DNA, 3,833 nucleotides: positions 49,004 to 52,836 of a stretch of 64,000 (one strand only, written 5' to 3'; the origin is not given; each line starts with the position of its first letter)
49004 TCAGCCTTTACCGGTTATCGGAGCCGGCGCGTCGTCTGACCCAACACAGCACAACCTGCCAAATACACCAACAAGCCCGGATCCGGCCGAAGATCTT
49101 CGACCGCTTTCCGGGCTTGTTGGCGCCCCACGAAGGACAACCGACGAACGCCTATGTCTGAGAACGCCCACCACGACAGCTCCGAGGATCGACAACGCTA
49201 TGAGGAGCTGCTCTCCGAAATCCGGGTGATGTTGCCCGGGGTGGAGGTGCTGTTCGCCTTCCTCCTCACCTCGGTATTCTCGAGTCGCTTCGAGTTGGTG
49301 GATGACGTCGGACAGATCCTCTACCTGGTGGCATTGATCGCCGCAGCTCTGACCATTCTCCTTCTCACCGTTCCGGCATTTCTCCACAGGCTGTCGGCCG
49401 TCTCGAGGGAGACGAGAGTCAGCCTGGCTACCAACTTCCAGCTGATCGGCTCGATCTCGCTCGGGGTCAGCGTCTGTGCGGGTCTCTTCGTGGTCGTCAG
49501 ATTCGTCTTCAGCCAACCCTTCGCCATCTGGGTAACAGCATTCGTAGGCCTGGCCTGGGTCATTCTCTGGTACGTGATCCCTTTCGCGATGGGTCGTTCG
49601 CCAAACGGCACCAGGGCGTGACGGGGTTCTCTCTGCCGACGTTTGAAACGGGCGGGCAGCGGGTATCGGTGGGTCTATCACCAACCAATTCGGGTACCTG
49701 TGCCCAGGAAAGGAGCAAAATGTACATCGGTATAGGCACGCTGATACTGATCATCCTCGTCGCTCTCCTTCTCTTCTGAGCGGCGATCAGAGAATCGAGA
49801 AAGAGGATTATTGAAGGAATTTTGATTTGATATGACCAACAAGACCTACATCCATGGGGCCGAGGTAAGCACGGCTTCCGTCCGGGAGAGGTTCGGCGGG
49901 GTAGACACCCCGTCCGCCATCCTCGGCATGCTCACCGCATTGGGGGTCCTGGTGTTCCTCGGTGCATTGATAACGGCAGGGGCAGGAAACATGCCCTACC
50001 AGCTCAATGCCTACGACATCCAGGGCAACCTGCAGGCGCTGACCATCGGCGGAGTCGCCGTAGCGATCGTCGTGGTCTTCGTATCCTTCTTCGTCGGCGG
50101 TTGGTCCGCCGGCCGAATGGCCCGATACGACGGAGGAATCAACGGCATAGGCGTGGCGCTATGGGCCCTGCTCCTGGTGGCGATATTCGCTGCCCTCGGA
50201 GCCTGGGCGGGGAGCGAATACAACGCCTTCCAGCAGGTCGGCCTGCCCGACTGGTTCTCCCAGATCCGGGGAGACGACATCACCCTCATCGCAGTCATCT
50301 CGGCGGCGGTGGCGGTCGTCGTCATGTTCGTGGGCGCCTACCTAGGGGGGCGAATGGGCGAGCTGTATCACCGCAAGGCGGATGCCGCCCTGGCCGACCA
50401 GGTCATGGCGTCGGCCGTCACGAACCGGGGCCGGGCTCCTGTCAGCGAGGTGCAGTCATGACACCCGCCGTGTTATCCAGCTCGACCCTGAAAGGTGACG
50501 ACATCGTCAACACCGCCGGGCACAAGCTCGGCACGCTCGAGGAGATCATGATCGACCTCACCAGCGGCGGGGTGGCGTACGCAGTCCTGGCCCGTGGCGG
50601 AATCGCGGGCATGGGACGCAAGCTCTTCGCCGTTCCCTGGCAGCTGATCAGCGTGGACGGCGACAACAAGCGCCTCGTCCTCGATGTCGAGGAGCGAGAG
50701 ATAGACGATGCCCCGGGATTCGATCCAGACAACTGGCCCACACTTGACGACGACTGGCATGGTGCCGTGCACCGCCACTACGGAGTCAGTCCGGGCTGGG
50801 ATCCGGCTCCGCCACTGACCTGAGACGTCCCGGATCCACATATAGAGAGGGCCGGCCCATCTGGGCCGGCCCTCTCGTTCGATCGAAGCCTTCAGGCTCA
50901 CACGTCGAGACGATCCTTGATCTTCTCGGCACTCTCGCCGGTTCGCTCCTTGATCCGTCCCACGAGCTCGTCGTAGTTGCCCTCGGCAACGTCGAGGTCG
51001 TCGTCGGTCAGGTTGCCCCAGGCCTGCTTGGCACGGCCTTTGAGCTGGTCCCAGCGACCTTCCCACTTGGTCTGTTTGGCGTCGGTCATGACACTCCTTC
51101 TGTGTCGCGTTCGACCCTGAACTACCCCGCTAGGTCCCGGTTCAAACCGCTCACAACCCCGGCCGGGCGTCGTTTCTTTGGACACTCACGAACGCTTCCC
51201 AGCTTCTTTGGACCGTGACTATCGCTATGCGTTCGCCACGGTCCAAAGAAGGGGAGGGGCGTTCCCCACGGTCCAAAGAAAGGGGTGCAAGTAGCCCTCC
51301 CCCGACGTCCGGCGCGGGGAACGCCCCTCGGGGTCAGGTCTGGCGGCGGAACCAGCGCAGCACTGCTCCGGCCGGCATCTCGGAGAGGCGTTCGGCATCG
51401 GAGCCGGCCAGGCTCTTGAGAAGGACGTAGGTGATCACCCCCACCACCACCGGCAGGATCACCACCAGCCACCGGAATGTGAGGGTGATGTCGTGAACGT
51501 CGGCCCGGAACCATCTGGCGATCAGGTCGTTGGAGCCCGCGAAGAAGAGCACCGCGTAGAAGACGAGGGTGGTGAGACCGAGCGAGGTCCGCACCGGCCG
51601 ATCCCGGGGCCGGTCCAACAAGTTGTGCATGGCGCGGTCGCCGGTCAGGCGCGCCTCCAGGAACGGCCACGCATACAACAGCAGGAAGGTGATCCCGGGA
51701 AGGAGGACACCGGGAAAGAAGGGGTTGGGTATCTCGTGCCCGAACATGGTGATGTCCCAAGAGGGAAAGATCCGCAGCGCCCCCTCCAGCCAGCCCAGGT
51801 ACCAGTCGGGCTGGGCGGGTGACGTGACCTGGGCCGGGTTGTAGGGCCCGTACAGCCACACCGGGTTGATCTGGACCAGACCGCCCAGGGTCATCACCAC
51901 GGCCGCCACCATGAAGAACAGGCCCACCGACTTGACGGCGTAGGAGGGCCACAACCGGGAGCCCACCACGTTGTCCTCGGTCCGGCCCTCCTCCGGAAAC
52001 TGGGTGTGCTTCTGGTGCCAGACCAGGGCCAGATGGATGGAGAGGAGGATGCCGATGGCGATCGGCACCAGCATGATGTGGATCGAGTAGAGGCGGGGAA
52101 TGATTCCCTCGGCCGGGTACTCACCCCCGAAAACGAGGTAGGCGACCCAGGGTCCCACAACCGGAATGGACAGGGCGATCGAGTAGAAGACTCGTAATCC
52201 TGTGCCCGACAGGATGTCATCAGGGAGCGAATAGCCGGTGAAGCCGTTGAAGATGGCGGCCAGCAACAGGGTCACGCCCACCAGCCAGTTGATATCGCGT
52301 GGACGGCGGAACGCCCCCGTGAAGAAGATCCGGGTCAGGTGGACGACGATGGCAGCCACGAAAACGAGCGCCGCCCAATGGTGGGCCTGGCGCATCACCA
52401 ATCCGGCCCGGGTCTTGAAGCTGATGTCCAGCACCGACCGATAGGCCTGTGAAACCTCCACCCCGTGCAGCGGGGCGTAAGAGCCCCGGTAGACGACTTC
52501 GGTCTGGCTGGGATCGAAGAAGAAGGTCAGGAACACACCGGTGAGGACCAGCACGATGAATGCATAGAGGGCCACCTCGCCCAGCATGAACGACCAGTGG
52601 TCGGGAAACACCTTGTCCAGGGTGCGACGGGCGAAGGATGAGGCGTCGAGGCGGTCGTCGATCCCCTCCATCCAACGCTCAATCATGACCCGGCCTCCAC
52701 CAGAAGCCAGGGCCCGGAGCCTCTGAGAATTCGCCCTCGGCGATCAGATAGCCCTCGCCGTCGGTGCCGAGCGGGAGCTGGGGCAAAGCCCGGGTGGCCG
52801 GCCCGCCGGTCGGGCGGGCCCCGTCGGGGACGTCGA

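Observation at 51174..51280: Second copy (B) of the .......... palindromic element between qcrB and the CsbD gene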

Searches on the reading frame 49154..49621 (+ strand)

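Call 88: search_protein_families(library=pfam, proteins=[window:49154-49621:+], max_evalue=0.001)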
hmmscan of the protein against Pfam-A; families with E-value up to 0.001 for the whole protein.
window:49154-49621:+ (155 aa): 1 family
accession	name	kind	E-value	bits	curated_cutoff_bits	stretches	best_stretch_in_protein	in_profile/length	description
PF19853.4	DUF6328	-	3e-28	99.1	26.3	1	12-143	9-142/142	Family of unknown function (DUF6328)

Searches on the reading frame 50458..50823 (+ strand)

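Call 88: search_protein_families(library=pfam, proteins=[window:50458-50823:+], max_evalue=0.001)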
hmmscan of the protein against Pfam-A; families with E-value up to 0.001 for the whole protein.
window:50458-50823:+ (121 aa): 1 family
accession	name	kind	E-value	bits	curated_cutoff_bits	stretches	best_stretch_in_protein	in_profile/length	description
PF05239.21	PRC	-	6.7e-13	48.9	21.2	1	6-77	4-73/78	PRC-barrel domain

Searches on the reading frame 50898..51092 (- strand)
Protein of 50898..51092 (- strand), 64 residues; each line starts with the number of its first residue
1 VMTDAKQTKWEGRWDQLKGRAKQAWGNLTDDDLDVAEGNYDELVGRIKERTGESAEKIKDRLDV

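Call 88: search_protein_families(library=pfam, proteins=[window:50898-51092:-], max_evalue=0.001)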
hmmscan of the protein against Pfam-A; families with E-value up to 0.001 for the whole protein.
window:50898-51092:- (64 aa): 1 family
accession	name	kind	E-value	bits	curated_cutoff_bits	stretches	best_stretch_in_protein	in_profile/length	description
PF05532.17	CsbD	-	2.7e-16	59.6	40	1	9-60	2-53/53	CsbD-like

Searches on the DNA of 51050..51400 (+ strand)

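Call 44: search_rna_families(source=window, start=51050, end=51400, threshold=evalue, max_evalue=10)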
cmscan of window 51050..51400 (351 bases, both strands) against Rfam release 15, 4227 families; matches with E-value up to 10: 7.
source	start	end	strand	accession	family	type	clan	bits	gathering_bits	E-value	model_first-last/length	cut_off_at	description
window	51172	51282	-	RF03679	MIR2084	Gene; miRNA;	-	20.1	100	0.096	1-107/107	no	MIR2084 microRNA precursor family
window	51187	51267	-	RF03562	mir-2004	Gene; miRNA;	-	19.5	100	0.42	1-98/98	no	mir-2004 microRNA precursor family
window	51172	51282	+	RF03679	MIR2084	Gene; miRNA;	-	18.8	100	0.22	1-107/107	no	MIR2084 microRNA precursor family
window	51254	51329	-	RF00879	mir-615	Gene; miRNA;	-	17.7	90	2.4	1-85/85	no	mir-615 microRNA precursor family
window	51078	51169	-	RF02831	Scr2736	Gene; sRNA;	-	15.2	43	5.8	1-64/64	no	Streptomyces RNA 2736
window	51250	51331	-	RF03483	MIR319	Gene; miRNA;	-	14.5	54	3.5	1-92/92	no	MIR319 microRNA precursor family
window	51207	51360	-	RF02342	ar7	Gene; sRNA;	-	10.7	60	8.3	1-145/145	no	Alphaproteobacterial sRNA ar7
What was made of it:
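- On Any Rfam RNA family: At E<=10 there are only weak miRNA-precursor look-alikes of about 20 bits against a 100-bit threshold (call 44).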

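Call 47: search_dna_similar(query=window:51160-51295:+, collection=plasmids, mode=distant, max_evalue=1, max_rows=15)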
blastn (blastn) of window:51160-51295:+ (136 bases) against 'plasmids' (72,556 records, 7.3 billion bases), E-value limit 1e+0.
No match.

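Call 48: search_dna_similar(query=window:51160-51295:+, collection=phages, mode=distant, max_evalue=1, max_rows=15)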
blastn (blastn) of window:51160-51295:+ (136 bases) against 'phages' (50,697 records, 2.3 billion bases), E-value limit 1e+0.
No match.

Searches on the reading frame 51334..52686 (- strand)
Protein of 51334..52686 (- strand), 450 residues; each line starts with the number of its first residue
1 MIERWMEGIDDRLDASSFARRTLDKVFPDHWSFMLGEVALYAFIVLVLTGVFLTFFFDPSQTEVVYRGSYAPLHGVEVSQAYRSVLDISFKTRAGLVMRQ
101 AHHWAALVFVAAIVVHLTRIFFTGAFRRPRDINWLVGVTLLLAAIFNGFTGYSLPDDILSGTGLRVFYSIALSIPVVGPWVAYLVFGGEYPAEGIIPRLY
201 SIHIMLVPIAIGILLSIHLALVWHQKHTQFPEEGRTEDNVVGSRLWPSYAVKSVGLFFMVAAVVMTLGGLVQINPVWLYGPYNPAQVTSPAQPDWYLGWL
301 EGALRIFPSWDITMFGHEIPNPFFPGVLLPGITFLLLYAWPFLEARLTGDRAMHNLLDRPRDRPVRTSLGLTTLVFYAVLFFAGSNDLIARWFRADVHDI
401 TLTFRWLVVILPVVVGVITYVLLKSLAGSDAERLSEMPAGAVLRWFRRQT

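Call 9: find_encoding_contigs(protein=window:51334-52686:-, flank=3000, max_places=6)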
Protein window:51334-52686:- (450 aa): 1 contig read that carries it; 1 place shown.
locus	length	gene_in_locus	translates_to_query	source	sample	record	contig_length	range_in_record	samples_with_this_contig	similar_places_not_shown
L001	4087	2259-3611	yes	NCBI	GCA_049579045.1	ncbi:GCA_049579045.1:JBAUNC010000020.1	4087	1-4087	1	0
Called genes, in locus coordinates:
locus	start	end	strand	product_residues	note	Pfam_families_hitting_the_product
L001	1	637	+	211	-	PF09678:Caa3_CtaG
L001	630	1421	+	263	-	PF00034:Cytochrom_C (weak), PF13442:Cytochrome_CBB3 (weak)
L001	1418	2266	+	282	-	PF19297:QcrA_N, PF00355:Rieske (weak)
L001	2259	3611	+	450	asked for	PF00033:Cytochrome_B, PF13631:Cytochrom_B_N_2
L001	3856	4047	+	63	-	PF05532:CsbD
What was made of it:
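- Tried and rejected: The source 1.09-Mb contig could not be read beyond the window (call 9).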

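Call 21: find_homologous_proteins(query=window:51334-52686:-, max_evalue=1e-100)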
Query window:51334-52686:- (450 aa): 7963 proteins with E <= 1e-100 among 8000 candidates; the best 120 are listed.
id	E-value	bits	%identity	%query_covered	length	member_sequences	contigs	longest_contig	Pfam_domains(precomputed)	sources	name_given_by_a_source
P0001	0.0e+0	1018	100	100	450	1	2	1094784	PF00033.25,PF13631.12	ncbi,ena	ncbi:MAG: ubiquinol-cytochrome c reductase cytochrome b subunit [Acidimicrobiia bacterium]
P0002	7.3e-278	940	91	100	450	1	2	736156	PF00033.25,PF13631.12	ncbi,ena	-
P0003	2.6e-277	939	91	100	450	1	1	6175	PF00033.25,PF13631.12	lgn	-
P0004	9.5e-261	884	86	100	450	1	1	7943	PF00033.25,PF13631.12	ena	-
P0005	1.7e-260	883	85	100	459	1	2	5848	PF00033.25,PF13631.12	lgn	-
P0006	4.4e-243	826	79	100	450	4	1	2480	PF00033.25,PF13631.12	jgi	jgi:ubiquinol-cytochrome c reductase cytochrome b subunit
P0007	2.9e-241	820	79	100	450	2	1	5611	PF00033.25,PF13631.12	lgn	-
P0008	1.6e-240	817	79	100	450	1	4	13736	PF00033.25,PF13631.12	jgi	jgi:ubiquinol-cytochrome c reductase cytochrome b subunit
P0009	7.5e-238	808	78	100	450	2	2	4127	PF00033.25,PF13631.12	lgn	-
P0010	2.3e-237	807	77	100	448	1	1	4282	PF00033.25,PF13631.12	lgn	-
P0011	4.2e-236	803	77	100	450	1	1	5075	PF00033.25,PF13631.12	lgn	-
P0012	1.2e-235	801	77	100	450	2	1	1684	PF00033.25,PF13631.12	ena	-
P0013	1.1e-234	798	78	98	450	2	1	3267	PF00033.25,PF13631.12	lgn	-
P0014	2.0e-232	791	76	98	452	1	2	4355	PF00033.25,PF13631.12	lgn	-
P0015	6.3e-229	779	74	98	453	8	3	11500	PF00033.25,PF13631.12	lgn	-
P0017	1.1e-218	745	73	100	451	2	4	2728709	PF00033.25,PF13631.12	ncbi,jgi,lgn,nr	ncbi:MAG: ubiquinol-cytochrome c reductase cytochrome b subunit [Acidimicrobiia bacterium]|nr:ubiqui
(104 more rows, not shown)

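Call 22: find_encoding_contigs(protein=P0002, flank=10000, max_places=3)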
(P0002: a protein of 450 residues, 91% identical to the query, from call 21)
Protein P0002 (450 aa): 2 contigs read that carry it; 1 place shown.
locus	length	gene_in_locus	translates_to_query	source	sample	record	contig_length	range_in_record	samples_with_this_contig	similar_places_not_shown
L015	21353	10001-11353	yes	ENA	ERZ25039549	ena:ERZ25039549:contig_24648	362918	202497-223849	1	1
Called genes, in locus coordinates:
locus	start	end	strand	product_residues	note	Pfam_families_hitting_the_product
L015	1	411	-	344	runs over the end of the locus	PF01717:Meth_synt_2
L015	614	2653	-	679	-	PF02366:PMT, PF13231:PMT_2, PF24878:YkcB_C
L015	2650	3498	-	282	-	PF00535:Glycos_transf_2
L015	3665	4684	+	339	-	PF00116:COX2, PF00034:Cytochrom_C, PF13442:Cytochrome_CBB3 (weak)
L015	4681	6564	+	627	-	PF00115:COX1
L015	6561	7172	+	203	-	PF00510:COX3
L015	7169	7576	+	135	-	-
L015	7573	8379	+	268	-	PF09678:Caa3_CtaG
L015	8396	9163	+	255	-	PF13442:Cytochrome_CBB3 (weak), PF00034:Cytochrom_C, PF13442:Cytochrome_CBB3 (weak), PF00034:Cytochrom_C (weak)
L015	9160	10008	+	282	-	PF19297:QcrA_N, PF00355:Rieske (weak)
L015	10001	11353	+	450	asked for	PF00033:Cytochrome_B, PF13631:Cytochrom_B_N_2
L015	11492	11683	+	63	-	PF05532:CsbD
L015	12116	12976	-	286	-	PF01904:DUF72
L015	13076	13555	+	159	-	PF00578:AhpC-TSA, PF08534:Redoxin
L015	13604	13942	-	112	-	PF13581:HATPase_c_2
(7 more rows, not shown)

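Call 23: find_encoding_contigs(protein=P0004, flank=5000, max_places=3)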
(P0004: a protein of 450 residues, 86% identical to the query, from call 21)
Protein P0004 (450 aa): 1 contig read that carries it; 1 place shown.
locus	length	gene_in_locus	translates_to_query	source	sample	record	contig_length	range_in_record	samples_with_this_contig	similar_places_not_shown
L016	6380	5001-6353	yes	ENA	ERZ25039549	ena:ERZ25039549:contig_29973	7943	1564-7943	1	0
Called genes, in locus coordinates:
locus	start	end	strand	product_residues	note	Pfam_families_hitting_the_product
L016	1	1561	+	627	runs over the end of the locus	PF00115:COX1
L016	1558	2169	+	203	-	PF00510:COX3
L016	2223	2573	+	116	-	-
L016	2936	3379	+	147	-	PF07185:DUF1404 (weak), PF09678:Caa3_CtaG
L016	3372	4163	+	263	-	PF00034:Cytochrom_C (weak), PF13442:Cytochrome_CBB3 (weak)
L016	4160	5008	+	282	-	PF19297:QcrA_N, PF00355:Rieske (weak)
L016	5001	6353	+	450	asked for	PF00033:Cytochrome_B, PF13631:Cytochrom_B_N_2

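Call 24: find_encoding_contigs(protein=P0005, flank=5000, max_places=3)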
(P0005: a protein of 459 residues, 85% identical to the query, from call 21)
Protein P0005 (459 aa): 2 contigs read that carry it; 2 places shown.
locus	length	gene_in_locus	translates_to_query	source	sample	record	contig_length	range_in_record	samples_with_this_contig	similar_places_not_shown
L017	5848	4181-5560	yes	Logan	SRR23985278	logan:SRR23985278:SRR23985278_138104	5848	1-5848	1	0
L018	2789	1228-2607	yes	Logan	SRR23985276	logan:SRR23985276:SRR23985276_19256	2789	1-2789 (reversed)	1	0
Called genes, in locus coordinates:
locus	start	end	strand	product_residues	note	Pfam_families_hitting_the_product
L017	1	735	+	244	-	?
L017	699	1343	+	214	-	PF00510:COX3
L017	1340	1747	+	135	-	-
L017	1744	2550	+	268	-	PF09678:Caa3_CtaG, PF07185:DUF1404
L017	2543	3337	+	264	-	PF00034:Cytochrom_C (weak), PF13442:Cytochrome_CBB3 (weak)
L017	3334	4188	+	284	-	PF19297:QcrA_N, PF00355:Rieske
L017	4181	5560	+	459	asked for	PF00033:Cytochrome_B, PF13631:Cytochrom_B_N_2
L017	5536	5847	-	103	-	?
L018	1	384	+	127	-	?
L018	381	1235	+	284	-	PF19297:QcrA_N, PF00355:Rieske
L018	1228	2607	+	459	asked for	PF00033:Cytochrome_B, PF13631:Cytochrom_B_N_2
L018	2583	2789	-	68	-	?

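Call 37: find_encoding_contigs(protein=P0003, flank=5000, max_places=3)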
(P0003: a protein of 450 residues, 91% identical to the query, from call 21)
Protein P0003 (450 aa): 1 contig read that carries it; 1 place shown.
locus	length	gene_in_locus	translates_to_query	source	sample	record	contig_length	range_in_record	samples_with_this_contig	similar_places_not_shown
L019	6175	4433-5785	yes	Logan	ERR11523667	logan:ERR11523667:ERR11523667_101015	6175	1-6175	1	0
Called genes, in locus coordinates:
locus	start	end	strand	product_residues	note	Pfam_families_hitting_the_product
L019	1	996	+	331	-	?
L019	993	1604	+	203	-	PF00510:COX3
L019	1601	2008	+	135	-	-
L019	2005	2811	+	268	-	PF09678:Caa3_CtaG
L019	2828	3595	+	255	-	PF13442:Cytochrome_CBB3 (weak), PF00034:Cytochrom_C, PF13442:Cytochrome_CBB3 (weak), PF00034:Cytochrom_C (weak)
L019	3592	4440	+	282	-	PF19297:QcrA_N, PF00355:Rieske (weak)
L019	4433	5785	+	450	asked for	PF00033:Cytochrome_B, PF13631:Cytochrom_B_N_2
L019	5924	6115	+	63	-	PF05532:CsbD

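Call 53: find_encoding_contigs(protein=P0008, flank=3000, max_places=4)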
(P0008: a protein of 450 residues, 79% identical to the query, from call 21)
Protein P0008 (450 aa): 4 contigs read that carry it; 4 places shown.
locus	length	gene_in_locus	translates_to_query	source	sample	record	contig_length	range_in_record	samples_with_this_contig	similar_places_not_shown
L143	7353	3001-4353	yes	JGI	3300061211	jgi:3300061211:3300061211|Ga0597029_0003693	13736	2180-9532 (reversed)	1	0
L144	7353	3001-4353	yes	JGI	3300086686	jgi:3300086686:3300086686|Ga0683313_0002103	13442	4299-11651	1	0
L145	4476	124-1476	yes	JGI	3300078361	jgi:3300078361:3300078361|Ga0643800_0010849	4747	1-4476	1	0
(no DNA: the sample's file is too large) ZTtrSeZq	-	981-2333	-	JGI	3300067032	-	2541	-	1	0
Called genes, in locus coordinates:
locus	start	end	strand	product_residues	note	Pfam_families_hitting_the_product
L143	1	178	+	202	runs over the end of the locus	PF00510:COX3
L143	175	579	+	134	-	-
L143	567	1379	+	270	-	PF09678:Caa3_CtaG, PF07185:DUF1404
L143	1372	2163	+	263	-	PF13442:Cytochrome_CBB3 (weak), PF00034:Cytochrom_C, PF13442:Cytochrome_CBB3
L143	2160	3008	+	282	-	PF19297:QcrA_N, PF00355:Rieske (weak)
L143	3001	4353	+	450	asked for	PF00033:Cytochrome_B, PF13631:Cytochrom_B_N_2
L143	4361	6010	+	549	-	PF00342:PGI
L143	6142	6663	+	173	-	PF11181:YflT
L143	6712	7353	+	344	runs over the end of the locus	PF03446:NAD_binding_2, PF03807:F420_oxidored (faint), PF00393:6PGD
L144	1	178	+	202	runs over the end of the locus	PF00510:COX3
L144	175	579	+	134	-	-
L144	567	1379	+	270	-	PF09678:Caa3_CtaG, PF07185:DUF1404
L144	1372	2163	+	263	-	PF13442:Cytochrome_CBB3 (weak), PF00034:Cytochrom_C, PF13442:Cytochrome_CBB3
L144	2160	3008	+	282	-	PF19297:QcrA_N, PF00355:Rieske (weak)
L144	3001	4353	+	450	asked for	PF00033:Cytochrome_B, PF13631:Cytochrom_B_N_2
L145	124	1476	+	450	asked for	PF00033:Cytochrome_B, PF13631:Cytochrom_B_N_2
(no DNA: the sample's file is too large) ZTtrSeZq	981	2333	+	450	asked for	PF00033:Cytochrome_B, PF13631:Cytochrom_B_N_2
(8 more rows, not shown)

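Call 54: find_encoding_contigs(protein=P0017, flank=3000, max_places=3)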
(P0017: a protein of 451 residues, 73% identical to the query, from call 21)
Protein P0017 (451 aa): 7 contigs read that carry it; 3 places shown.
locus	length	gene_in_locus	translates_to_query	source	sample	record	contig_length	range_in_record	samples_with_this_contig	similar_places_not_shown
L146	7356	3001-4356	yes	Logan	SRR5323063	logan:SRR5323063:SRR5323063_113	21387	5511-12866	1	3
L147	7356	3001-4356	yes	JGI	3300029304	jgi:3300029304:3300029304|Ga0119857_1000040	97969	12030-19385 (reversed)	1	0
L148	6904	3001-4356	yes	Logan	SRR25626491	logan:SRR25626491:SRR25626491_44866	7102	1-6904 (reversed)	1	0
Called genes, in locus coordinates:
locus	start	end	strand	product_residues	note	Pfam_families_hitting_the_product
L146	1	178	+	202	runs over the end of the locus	PF00510:COX3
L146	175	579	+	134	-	-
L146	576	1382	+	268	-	PF09678:Caa3_CtaG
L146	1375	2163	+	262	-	PF00034:Cytochrom_C (weak), PF13442:Cytochrome_CBB3 (weak)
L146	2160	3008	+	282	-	PF19297:QcrA_N, PF00355:Rieske (weak)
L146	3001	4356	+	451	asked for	PF00033:Cytochrome_B, PF13631:Cytochrom_B_N_2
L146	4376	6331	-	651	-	PF00654:Voltage_CLC, PF00571:CBS, PF02080:TrkA_C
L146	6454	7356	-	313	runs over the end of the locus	PF01544:CorA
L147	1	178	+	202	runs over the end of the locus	PF00510:COX3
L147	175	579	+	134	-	-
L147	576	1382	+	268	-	PF09678:Caa3_CtaG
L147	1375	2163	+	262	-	PF00034:Cytochrom_C (weak), PF13442:Cytochrome_CBB3 (weak)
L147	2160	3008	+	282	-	PF19297:QcrA_N, PF00355:Rieske (weak)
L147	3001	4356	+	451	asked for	PF00033:Cytochrome_B, PF13631:Cytochrom_B_N_2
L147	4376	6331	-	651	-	PF00654:Voltage_CLC, PF00571:CBS, PF02080:TrkA_C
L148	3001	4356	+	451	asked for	PF00033:Cytochrome_B, PF13631:Cytochrom_B_N_2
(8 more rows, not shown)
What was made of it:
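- Gain in this lineage versus loss in the sister cannot be polarised, because more distant relatives have different neighbours of qcrB (calls 53, 54).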

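Call 88: search_protein_families(library=pfam, proteins=[window:51334-52686:-], max_evalue=0.001)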
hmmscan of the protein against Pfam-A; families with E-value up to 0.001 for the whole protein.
window:51334-52686:- (450 aa): 2 families
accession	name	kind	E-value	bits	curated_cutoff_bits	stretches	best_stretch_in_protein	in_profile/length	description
PF13631.11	Cytochrom_B_N_2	-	1.2e-61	208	27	1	108-281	2-169/169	Cytochrome b(N-terminal)/b6/petB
PF00033.24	Cytochrome_B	-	1.8e-25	90.4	27.2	1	32-223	13-186/189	Cytochrome b/b6/petB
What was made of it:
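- Checked: These are confirmed as qcrB (51334-52686, -) and csbD (50898-51092, -) (calls 9, 88).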
